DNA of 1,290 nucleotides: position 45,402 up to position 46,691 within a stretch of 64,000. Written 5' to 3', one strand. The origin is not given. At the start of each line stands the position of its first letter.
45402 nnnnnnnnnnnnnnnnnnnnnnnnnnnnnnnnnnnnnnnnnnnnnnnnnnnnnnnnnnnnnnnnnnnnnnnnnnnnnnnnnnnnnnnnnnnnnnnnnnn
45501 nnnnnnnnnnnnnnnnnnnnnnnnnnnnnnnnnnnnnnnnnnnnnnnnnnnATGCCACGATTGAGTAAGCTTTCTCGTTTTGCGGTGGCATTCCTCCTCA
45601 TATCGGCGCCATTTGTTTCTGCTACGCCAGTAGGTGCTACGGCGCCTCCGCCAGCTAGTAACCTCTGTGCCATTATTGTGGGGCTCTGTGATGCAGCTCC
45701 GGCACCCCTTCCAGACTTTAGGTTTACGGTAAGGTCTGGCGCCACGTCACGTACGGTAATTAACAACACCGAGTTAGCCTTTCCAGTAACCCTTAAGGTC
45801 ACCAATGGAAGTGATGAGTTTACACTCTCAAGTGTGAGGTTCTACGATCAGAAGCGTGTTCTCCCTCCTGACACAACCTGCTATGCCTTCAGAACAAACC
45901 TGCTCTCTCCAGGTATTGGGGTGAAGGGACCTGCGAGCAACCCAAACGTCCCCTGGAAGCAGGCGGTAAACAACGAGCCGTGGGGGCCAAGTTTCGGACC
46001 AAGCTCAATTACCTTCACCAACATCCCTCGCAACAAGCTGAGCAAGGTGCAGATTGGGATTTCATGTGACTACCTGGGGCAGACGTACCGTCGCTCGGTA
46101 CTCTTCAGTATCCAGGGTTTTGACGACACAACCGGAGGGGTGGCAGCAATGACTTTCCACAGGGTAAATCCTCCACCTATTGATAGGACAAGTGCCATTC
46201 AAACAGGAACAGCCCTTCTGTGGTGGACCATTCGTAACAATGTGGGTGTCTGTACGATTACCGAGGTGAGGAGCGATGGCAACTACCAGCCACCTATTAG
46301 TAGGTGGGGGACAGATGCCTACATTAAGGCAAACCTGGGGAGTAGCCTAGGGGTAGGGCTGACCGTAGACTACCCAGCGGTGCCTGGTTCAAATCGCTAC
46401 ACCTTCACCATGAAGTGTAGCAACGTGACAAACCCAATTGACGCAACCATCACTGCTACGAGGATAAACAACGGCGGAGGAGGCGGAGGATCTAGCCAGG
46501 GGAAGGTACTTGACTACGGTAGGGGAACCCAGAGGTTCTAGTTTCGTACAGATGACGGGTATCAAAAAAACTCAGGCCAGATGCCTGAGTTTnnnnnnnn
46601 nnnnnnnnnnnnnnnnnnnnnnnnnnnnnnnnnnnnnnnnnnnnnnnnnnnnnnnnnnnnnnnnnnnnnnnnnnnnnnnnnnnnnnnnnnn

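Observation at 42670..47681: rpmE-prfA...prmC synteny broken by a 2.9-kb opposite-strand block of four exported hypothetical proteins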

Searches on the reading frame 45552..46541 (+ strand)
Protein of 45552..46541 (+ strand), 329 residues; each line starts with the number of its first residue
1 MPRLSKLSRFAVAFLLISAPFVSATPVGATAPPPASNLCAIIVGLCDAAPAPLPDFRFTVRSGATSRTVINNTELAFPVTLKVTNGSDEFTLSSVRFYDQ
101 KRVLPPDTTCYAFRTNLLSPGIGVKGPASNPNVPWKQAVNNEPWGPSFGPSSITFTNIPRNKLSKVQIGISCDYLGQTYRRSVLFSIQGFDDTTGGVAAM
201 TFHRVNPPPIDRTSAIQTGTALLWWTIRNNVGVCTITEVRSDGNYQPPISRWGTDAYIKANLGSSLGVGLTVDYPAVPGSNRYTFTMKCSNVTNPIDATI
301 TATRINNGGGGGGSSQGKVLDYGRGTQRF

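Call 3: search_protein_families(library=pfam, proteins=[window:45552-46541:+], max_evalue=0.1)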
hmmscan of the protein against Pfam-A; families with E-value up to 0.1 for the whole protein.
window:45552-46541:+ (329 aa): 0 families

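Call 10: find_encoding_contigs(protein=window:45552-46541:+, flank=10000, max_places=10)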
Protein window:45552-46541:+ (329 aa): no gene with exactly this product is on record in the collection.
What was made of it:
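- Tried and rejected: Exact look-up of O4 found nothing (call 10).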

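Call 12: find_homologous_proteins(query=window:45552-46541:+, max_evalue=0.001)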
Query window:45552-46541:+ (329 aa): 4 proteins with E <= 0.001 among 4124 candidates.
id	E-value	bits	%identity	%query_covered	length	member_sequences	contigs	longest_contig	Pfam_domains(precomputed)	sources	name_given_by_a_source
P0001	9.4e-201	684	92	100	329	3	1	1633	-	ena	-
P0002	1.2e-108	381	58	90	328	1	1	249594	-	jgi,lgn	jgi:hypothetical protein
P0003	2.9e-106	373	54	100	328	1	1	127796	-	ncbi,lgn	ncbi:hypothetical protein BH11PAT4_BH11PAT4_4180 [soil metagenome]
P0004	4.2e-100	353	56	94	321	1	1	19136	-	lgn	-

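Call 14: find_encoding_contigs(protein=P0002, flank=8000, max_places=3)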
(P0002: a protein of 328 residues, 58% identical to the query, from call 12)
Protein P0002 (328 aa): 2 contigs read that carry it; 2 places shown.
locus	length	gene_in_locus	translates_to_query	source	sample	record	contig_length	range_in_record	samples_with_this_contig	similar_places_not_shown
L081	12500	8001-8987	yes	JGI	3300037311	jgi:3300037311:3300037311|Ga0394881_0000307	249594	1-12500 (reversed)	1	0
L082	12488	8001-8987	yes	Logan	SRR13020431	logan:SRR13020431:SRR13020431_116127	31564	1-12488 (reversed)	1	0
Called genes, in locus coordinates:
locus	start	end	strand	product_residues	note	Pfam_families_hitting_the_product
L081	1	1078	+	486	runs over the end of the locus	PF02934:GatB_N, PF02637:GatB_Yqey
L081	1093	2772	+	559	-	PF13620:CarboxypepD_reg (weak), PF17802:SpaA (faint), PF08308:PEGA (faint), PF22904:NOMO1-like_2nd (faint), PF13620:CarboxypepD_reg, PF13715:CarbopepD_reg_2 (weak), PF17210:SdrD_B (weak), PF23381:Beta-prop_IFT122_1st (weak), +3 more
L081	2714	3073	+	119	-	-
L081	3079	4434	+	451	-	PF00089:Trypsin, PF13365:Trypsin_2, PF13180:PDZ_2, PF17820:PDZ_6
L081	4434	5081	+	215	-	-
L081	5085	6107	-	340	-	PF17827:PrmC_N, PF05175:MTS (weak), PF13847:Methyltransf_31, PF13649:Methyltransf_25 (weak)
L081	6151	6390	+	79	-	-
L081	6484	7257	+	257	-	-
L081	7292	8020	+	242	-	-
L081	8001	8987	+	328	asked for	-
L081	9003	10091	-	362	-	PF03462:PCRF, PF00472:RF-1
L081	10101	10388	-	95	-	PF01197:Ribosomal_L31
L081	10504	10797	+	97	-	-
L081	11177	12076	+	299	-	PF00318:Ribosomal_S2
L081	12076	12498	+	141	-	?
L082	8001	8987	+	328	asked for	-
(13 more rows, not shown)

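Call 15: find_encoding_contigs(protein=P0003, flank=8000, max_places=3)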
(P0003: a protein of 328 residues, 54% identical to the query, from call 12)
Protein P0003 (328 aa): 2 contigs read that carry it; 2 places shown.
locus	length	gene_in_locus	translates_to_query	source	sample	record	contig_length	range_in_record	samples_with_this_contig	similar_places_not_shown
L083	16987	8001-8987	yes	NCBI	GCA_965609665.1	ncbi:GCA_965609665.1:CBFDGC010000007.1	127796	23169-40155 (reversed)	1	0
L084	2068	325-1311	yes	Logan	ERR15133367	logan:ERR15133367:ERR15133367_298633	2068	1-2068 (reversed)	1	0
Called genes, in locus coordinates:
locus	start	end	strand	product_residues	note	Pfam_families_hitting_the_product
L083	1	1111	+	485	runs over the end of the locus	PF02934:GatB_N, PF02637:GatB_Yqey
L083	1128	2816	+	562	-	PF13620:CarboxypepD_reg (weak), PF13715:CarbopepD_reg_2 (faint), PF08308:PEGA (faint), PF13620:CarboxypepD_reg (weak), PF26550:Tricorn_2nd (faint), PF07676:PD40 (faint), PF26549:Tricorn_N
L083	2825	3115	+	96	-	-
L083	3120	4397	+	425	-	PF00089:Trypsin, PF13365:Trypsin_2, PF13180:PDZ_2, PF00595:PDZ (weak), PF17820:PDZ_6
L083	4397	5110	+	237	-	-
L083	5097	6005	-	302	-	PF17827:PrmC_N, PF05175:MTS (weak), PF13649:Methyltransf_25 (weak), PF13847:Methyltransf_31 (weak)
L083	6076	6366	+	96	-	-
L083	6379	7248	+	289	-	-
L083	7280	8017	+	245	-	-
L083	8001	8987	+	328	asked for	-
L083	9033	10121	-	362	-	PF03462:PCRF, PF00472:RF-1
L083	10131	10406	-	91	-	PF01197:Ribosomal_L31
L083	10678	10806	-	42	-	-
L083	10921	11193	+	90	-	-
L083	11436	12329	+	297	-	PF00318:Ribosomal_S2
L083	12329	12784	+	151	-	PF00889:EF_TS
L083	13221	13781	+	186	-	PF01765:RRF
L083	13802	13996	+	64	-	-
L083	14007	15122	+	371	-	PF02163:Peptidase_M50, PF17820:PDZ_6 (faint)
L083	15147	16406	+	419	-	PF00587:tRNA-synt_2b, PF03129:HGTP_anticodon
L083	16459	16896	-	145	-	-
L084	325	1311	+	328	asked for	-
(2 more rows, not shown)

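Call 16: find_encoding_contigs(protein=P0004, flank=8000, max_places=3)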
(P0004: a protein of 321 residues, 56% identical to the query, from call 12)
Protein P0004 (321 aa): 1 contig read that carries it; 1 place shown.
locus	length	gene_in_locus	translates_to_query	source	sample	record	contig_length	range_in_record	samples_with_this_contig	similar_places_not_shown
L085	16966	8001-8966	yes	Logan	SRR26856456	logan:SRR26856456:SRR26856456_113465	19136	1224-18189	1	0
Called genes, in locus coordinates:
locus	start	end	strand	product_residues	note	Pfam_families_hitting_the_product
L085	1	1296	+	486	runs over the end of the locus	PF02934:GatB_N, PF02637:GatB_Yqey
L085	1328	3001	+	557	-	PF13620:CarboxypepD_reg, PF13715:CarbopepD_reg_2 (weak), PF00930:DPPIV_N (faint), PF07676:PD40 (faint), PF26550:Tricorn_2nd (faint), PF26549:Tricorn_N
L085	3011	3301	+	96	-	-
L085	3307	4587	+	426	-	PF00089:Trypsin, PF13365:Trypsin_2, PF00595:PDZ (faint), PF13180:PDZ_2, PF17820:PDZ_6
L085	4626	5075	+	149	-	-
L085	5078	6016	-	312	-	PF17827:PrmC_N, PF05175:MTS (weak), PF10294:Methyltransf_16 (weak), PF13847:Methyltransf_31 (weak)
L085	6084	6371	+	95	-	-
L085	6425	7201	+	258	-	-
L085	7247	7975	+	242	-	-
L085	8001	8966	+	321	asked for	-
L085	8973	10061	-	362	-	PF03462:PCRF, PF00472:RF-1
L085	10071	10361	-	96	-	PF01197:Ribosomal_L31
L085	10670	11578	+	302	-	PF00318:Ribosomal_S2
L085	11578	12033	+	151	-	PF00889:EF_TS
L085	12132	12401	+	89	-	-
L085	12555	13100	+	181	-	PF01765:RRF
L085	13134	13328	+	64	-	-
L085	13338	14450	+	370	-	PF02163:Peptidase_M50, PF17820:PDZ_6 (faint)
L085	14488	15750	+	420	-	PF00587:tRNA-synt_2b, PF03129:HGTP_anticodon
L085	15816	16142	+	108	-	PF03551:PadR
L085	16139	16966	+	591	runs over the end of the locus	?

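Call 17: find_encoding_contigs(protein=P0001, flank=8000, max_places=5)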
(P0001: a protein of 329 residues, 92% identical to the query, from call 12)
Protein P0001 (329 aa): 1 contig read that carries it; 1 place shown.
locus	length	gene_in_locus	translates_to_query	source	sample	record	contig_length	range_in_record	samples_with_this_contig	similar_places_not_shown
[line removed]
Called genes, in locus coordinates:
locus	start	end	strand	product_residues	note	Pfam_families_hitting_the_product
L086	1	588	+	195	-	?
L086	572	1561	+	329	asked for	-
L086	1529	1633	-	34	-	?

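Call 37: predict_structure(alignment_id=A1)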
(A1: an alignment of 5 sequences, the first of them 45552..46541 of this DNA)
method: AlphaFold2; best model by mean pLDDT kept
length: 329 residues; sequences in the alignment: 5
mean_pLDDT: 67.9   pTM: 0.43
mean pLDDT of the five models: 67.9, 60.8, 51.0, 48.2, 47.1
residues with pLDDT >= 90: 44; 70-90: 133; 50-70: 76; < 50: 76
segments of 3 or more residues with pLDDT < 50: 1-45, 136-142, 308-329
pLDDT, mean of each block of 10 residues (from residue 1): 38 35 33 44 52 69 75 67 73 71 66 66 70 50 53 77 79 76 80 67 90 91 83 87 89 73 65 94 92 89 74 34 38
secondary structure, 60 per line:
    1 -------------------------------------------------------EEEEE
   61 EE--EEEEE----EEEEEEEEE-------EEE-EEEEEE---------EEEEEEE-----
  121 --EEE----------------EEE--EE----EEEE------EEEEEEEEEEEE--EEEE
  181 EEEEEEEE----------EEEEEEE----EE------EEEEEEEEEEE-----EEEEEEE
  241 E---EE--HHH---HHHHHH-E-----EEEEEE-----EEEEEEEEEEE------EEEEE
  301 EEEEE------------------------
elements in order: E56-62 E65-69 E74-82 E90-92 E94-99 E109-115 E123-125 E142-144 E153-156 E163-174 E177-188 E199-205 E218-228 E234-241 H255-260 E268-273 E279-289 E296-305
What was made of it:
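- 45714..46121 (+): O4 beta-sandwich domain 1 (residues about 55-190; invariant Cys110 and Cys172). AF2 model, pLDDT about 66-80 (call 37).
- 46143..46466 (+): O4 beta-sandwich domain 2 (residues about 198-305; invariant Cys234 and Cys289). This is the unit repeated in the longer homologues P0015 and L090. AF2 pLDDT about 83-94 over most of the domain (call 37).
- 46473..46538 (+): O4 Gly-rich linker plus the conserved C-terminal tail (G5-6 ... VL-D/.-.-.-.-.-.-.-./Q-F-COOH). Disordered in the model (call 37).
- On Ig-like beta-sandwich surface proteins: AF2 model of O4: mean pLDDT 68, with domain 2 at 83-94 over most of its length (call 37).
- On Chaperone-usher, type V or sortase pili: The single-chain model leaves the tail disordered (call 37).
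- O4 fold: two beta-sandwich domains (call 37). Domain 2 shows only six strands in the model (call 37).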

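Call 38: search_protein_representatives(alignment_id=A1)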
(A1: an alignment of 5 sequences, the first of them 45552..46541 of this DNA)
Query: 5 sequences, 330 profile positions. Proteins with E-value up to 0.001 (for the whole library): 4; up to 1e-10: 4; up to 1e-30: 4. The best 4 are listed.
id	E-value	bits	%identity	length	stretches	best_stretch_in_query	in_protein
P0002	8.8e-170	580.7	-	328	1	2-330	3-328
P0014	3.4e-108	378.2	-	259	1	69-330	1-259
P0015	7.7e-51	189.7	-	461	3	195-330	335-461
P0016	5.4e-47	177.1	-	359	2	203-330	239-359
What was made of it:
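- A profile search of 1.84 billion representative proteins found only 4 O4 relatives (call 38), so comparative support is thin.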

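Call 41: search_protein_families(library=ncbifam, proteins=[window:45552-46541:+, P0015, P0016], max_evalue=1)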
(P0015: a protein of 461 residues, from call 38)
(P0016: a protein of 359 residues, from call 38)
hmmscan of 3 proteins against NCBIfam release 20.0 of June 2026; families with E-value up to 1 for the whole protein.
window:45552-46541:+ (329 aa): 2 families
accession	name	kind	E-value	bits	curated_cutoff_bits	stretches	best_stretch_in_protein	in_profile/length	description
TIGR01184.1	ntrCD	subfamily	0.084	12.4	291.8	1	183-234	27-78/230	nitrate ABC transporter ATP-binding protein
NF040729.1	ABC_ATP_SaoA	equivalog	0.25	10.7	360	1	182-231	46-95/248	ABC transporter ATP-binding protein SaoA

P0015 (461 aa): 0 families

P0016 (359 aa): 0 families

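Call 44: find_encoding_contigs(protein=P0016, flank=8000, max_places=3)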
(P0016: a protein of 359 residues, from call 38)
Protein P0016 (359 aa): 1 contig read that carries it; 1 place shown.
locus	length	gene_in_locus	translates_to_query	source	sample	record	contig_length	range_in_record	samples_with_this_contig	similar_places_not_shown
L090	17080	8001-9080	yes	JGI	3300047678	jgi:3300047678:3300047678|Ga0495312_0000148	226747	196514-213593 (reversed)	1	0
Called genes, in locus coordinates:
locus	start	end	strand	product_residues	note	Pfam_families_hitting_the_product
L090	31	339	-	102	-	-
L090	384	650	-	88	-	PF01022:HTH_5 (weak), PF12840:HTH_20 (weak)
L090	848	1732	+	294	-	PF02511:Thy1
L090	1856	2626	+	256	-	PF13489:Methyltransf_23, PF13649:Methyltransf_25, PF13847:Methyltransf_31 (weak), PF08241:Methyltransf_11, PF08242:Methyltransf_12 (weak)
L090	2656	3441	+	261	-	-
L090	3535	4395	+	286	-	PF17773:UPF0176_N, PF04940:BLUF (weak), PF00581:Rhodanese, PF12368:Rhodanese_C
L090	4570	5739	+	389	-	PF00270:DEAD, PF04851:ResIII (weak), PF00271:Helicase_C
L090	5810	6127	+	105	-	-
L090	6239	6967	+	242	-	-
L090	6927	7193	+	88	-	-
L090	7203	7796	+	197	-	-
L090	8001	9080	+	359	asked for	-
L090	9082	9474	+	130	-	PF01641:SelR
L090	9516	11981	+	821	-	PF02861:Clp_N, PF02861:Clp_N, PF00004:AAA, PF17871:AAA_lid_9, PF07724:AAA_2, PF00004:AAA, PF07728:AAA_5, PF10431:ClpB_D2-small, +10 more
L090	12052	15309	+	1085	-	PF00873:ACR_tran, PF03176:MMPL (weak)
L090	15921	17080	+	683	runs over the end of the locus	PF00702:Hydrolase, PF13246:Cation_ATPase, PF00689:Cation_ATPase_C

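Call 45: find_encoding_contigs(protein=P0015, flank=8000, max_places=3)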
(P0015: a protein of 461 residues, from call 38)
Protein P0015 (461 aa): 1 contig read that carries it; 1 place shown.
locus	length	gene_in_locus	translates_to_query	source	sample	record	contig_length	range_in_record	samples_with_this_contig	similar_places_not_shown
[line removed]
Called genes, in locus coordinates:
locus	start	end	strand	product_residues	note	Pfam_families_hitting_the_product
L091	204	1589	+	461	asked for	-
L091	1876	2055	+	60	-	?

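Call 46: fold_search(model_id=the predicted structure, library=pdb)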
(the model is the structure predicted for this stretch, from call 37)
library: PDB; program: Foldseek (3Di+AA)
matches with E <= 10: 1691; with E <= 0.001: 152
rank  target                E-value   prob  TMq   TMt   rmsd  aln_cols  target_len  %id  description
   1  7sqc_T2               7.7e-07  1.00  0.23  0.15  13.3       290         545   12  Ciliary C1 central pair apparatus isolated from Chlamydomonas reinhardtii (released 2022-04-13)
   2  3f84_A                1.6e-06  1.00  0.26  0.28  12.6       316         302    6  Structure of fusion complex of major pilin CfaB and major pilin CfaB of CFA/I pilus from ETEC E. coli (released 2009-08-11)
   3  7sqc_T0               1.7e-06  1.00  0.23  0.15  13.4       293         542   12  Ciliary C1 central pair apparatus isolated from Chlamydomonas reinhardtii (released 2022-04-13)
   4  6xi1_BBB              1.7e-06  1.00  0.22  0.18  19.2       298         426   11  Crystal structure of tetra-tandem repeat in extending RTX adhesin from Aeromonas hydrophila (released 2020-10-14)
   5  7sqc_F0               1.8e-06  1.00  0.22  0.23  13.2       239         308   12  Ciliary C1 central pair apparatus isolated from Chlamydomonas reinhardtii (released 2022-04-13)
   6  3f83                  2.4e-06  1.00  0.23  0.17  14.8       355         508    8  Structure of fusion complex of the minor pilin CfaE and major pilin CfaB of CFA/I pili from ETEC E. coli (released 2009-08-11)
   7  7sqc_T1               2.6e-06  1.00  0.23  0.15  13.2       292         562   12  Ciliary C1 central pair apparatus isolated from Chlamydomonas reinhardtii (released 2022-04-13)
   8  7sqc_2A               3.0e-06  1.00  0.21  0.12  11.6       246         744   12  Ciliary C1 central pair apparatus isolated from Chlamydomonas reinhardtii (released 2022-04-13)
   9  3f84_B                3.3e-06  1.00  0.24  0.25  14.1       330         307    6  Structure of fusion complex of major pilin CfaB and major pilin CfaB of CFA/I pilus from ETEC E. coli (released 2009-08-11)
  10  7sqc_F1               3.7e-06  1.00  0.22  0.16  13.2       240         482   13  Ciliary C1 central pair apparatus isolated from Chlamydomonas reinhardtii (released 2022-04-13)
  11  4aq1_C                4.2e-06  1.00  0.23  0.14  22.7       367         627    9  Structure of the SbsB S-layer protein of Geobacillus stearothermophilus PV72p2 in complex with nanobody KB6 (released 2012-06-13)
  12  7sqc_2B               6.1e-06  1.00  0.20  0.11  11.6       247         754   12  Ciliary C1 central pair apparatus isolated from Chlamydomonas reinhardtii (released 2022-04-13)
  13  8s80_A                7.2e-06  1.00  0.19  0.25  13.5       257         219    6  Domains 4 and 5 of Sap S-layer protein from Bacillus anthracis (released 2024-11-20)
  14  7y9a_A                1.0e-05  1.00  0.19  0.28  13.0       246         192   10  Crystal structure of sDscam Ig1-2 domains, isoform beta2v6 (released 2023-05-24)
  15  9e99_J                1.1e-05  1.00  0.21  0.24  11.8       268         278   12  Cryo-EM reconstruction of Escherichia phage N4 capsid (released 2025-02-19)
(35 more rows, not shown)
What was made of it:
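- On Ig-like beta-sandwich surface proteins: 152 PDB hits at E<=1e-3, all Ig-like (call 46).
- Among the best PDB fold hits are donor-strand-complemented CfaB pilin fusions (call 46). S-layer proteins SbsB and Sap are among the fold hits (call 46).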

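Call 64: search_protein_families(library=phrogs, proteins=[window:45552-46541:+, L090:7797-9080:+, L090:6239-6967:+], max_evalue=0.1)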
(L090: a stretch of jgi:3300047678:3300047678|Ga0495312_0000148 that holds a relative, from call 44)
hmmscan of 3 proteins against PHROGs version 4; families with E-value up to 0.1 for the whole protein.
window:45552-46541:+ (329 aa): 0 families

L090:7797-9080:+ (427 aa): 0 families

L090:6239-6967:+ (242 aa): 0 families

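Call 65: search_protein_families(library=padloc, proteins=[window:45552-46541:+], max_evalue=0.1)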
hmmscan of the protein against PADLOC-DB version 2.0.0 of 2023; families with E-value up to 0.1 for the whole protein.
window:45552-46541:+ (329 aa): 0 families

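Call 66: search_protein_families(library=pfam, proteins=[L090:7797-9080:+, L090:6239-6967:+, L090:7203-7796:+, P0015], max_evalue=1)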
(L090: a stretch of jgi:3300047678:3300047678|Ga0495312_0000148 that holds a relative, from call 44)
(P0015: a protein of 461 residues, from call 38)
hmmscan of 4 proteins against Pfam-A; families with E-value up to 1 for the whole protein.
L090:7797-9080:+ (427 aa): 0 families

L090:6239-6967:+ (242 aa): 0 families

L090:7203-7796:+ (197 aa): 1 family
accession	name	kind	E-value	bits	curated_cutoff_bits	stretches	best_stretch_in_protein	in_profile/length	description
PF11239.13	DUF3040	-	0.057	14.1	24.7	1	15-48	36-68/84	Protein of unknown function (DUF3040)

P0015 (461 aa): 0 families

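Call 67: fold_search(model_id=the predicted structure, library=viral)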
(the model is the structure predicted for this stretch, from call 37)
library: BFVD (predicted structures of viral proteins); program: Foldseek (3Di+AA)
matches with E <= 10: 951; with E <= 0.001: 113
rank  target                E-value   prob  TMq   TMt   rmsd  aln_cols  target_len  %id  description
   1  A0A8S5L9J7            5.3e-08  1.00  0.25  0.09  12.4       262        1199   14  Cellulase [Myoviridae sp. ctPuP5]
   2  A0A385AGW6            4.9e-07  1.00  0.22  0.09  13.4       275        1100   13  Tail protein [Methanobacterium virus Drs3]
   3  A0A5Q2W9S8            8.4e-07  1.00  0.22  0.18  17.3       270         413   12  (no name in the UniProt tables at hand)
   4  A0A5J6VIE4            8.9e-07  1.00  0.23  0.09  16.3       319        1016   10  Uncharacterized protein [Megaviridae environmental sample]
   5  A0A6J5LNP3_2          2.9e-06  1.00  0.21  0.08  21.2       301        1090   12  Tip attachment protein J central straight fiber domain-containing protein [uncultured Caudovirales phage]
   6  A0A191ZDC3            6.6e-06  1.00  0.25  0.31  14.2       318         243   10  Putative coagulation factor 5/8 domain-containing protein [Erwinia phage vB_EamP_Gutmeister]
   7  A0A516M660            8.2e-06  1.00  0.25  0.16  19.1       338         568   12  (no name in the UniProt tables at hand)
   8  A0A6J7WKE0            1.2e-05  1.00  0.22  0.10  18.4       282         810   12  Uncharacterized protein [uncultured Caudovirales phage]
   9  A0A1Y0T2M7            1.3e-05  1.00  0.29  0.14  16.3       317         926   12  Glycoside hydrolase family 5 domain-containing protein [Pseudomonas phage Skulduggery]
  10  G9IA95                1.3e-05  1.00  0.20  0.15  12.6       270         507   11  (no name in the UniProt tables at hand)
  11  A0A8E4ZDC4            1.4e-05  1.00  0.20  0.12  22.7       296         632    8  BACON domain-containing protein [Polaribacter phage Leef_1]
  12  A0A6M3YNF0            1.5e-05  1.00  0.25  0.10   9.5       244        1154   13  PKD/Chitinase domain-containing protein [Alteromonas phage vB_AcoS-R7M]
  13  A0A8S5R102            2.1e-05  0.98  0.19  0.08  23.0       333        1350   10  Cellulase [Myoviridae sp. ct5xX4]
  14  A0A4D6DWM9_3          2.2e-05  1.00  0.22  0.09  17.2       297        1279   11  Uncharacterized protein [Edwardsiella phage pEt-SU]
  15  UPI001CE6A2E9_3       2.2e-05  1.00  0.21  0.08  22.3       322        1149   14  (no name look-up for this kind of identifier)
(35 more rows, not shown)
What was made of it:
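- Foldseek hits are to CfaB pilins, RTX-adhesin repeats, SbsB/Sap S-layer proteins, intimin and phage tail or Ig-like domains (calls 46, 67).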

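Call 82: find_encoding_contigs(protein=P0014, flank=6000, max_places=3)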
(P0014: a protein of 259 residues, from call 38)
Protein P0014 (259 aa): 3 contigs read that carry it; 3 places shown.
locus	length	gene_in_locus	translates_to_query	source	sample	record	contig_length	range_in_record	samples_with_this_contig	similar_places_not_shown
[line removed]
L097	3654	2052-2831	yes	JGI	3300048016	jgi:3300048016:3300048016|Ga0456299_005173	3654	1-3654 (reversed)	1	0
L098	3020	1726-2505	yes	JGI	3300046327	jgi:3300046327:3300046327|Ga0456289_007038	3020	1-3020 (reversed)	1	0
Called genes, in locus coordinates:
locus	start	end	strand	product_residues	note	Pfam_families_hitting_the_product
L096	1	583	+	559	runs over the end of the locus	PF13715:CarbopepD_reg_2 (faint), PF07676:PD40 (faint), PF08308:PEGA (faint), PF13620:CarboxypepD_reg (weak), PF26550:Tricorn_2nd (faint), PF00930:DPPIV_N (faint), PF26549:Tricorn_N (weak)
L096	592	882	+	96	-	-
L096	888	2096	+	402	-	PF00089:Trypsin, PF13365:Trypsin_2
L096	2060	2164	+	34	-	-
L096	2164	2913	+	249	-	-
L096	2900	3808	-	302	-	PF17827:PrmC_N, PF05175:MTS (weak), PF10294:Methyltransf_16 (weak), PF13847:Methyltransf_31 (weak)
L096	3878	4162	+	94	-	-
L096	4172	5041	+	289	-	-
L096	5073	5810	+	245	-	-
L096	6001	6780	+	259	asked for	-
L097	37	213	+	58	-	-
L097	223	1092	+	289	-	-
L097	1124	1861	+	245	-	-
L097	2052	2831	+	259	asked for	-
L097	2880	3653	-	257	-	?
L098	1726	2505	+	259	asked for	-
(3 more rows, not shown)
